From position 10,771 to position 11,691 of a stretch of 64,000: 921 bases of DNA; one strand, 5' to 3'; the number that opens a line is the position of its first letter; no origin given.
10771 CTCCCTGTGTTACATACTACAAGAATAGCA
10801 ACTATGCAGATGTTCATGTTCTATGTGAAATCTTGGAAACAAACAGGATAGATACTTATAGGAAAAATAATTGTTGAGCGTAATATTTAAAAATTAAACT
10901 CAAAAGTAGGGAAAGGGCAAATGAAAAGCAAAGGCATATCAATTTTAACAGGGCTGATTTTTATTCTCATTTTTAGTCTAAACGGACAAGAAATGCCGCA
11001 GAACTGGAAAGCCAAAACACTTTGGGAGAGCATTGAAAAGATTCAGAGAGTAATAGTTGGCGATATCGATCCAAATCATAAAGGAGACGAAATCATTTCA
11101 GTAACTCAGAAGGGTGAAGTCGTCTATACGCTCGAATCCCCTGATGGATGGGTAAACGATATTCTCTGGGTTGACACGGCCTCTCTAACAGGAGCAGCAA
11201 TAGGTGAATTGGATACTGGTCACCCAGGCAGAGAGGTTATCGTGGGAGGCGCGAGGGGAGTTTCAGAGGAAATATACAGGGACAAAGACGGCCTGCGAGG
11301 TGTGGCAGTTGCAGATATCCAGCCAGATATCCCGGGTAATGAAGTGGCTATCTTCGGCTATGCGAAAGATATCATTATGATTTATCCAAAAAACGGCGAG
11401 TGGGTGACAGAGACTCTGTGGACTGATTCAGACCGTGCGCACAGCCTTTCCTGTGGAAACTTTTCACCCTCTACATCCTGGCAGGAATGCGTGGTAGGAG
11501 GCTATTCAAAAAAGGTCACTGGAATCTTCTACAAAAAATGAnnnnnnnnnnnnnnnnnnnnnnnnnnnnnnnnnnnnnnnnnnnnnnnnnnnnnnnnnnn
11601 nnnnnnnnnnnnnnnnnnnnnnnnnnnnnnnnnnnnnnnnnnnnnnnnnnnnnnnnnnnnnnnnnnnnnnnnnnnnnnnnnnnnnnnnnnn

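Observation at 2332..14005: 11-kb block carrying an HME-RND efflux operon is bracketed by same-orientation tRNA-Leu(UAA) copies sharing an identical 42-nt half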

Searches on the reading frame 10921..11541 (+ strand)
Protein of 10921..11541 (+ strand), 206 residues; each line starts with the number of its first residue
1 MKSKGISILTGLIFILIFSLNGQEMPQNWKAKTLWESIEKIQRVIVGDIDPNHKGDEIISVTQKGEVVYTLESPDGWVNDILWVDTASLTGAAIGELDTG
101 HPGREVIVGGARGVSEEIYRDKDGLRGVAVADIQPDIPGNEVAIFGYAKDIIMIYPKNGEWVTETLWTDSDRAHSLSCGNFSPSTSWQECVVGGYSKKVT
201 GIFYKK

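Call 7: search_protein_families(library=pfam, proteins=[window:10921-11541:+], max_evalue=0.01)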
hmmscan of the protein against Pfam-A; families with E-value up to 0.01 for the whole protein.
window:10921-11541:+ (206 aa): 0 families

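Call 54: search_protein_families(library=pfam, proteins=[window:10921-11541:+], max_evalue=1)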
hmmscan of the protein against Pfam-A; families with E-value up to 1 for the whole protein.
window:10921-11541:+ (206 aa): 1 family
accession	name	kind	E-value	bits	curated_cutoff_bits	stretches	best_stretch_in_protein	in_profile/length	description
PF21348.3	RGL11_C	-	0.026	13.8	27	1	44-108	276-342/490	Rhamnogalacturonan lyase family 11, C-terminal domain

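Call 71: find_encoding_contigs(protein=window:10921-11541:+, flank=10000, max_places=5)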
Protein window:10921-11541:+ (206 aa): 3 contigs read that carry it; 1 place shown.
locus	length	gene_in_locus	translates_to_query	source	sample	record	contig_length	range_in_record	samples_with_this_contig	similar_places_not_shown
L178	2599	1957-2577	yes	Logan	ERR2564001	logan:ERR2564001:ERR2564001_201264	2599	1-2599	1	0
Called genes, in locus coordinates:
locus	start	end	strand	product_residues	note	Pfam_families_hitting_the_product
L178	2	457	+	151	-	?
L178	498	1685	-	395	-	PF00756:Esterase, PF07719:TPR_2 (faint), PF00515:TPR_1 (weak), PF13181:TPR_8 (faint)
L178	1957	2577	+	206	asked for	-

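Call 73: search_protein_families(library=ncbifam, proteins=[window:10921-11541:+], max_evalue=0.001)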
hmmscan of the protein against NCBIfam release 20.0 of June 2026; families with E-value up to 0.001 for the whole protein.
window:10921-11541:+ (206 aa): 0 families
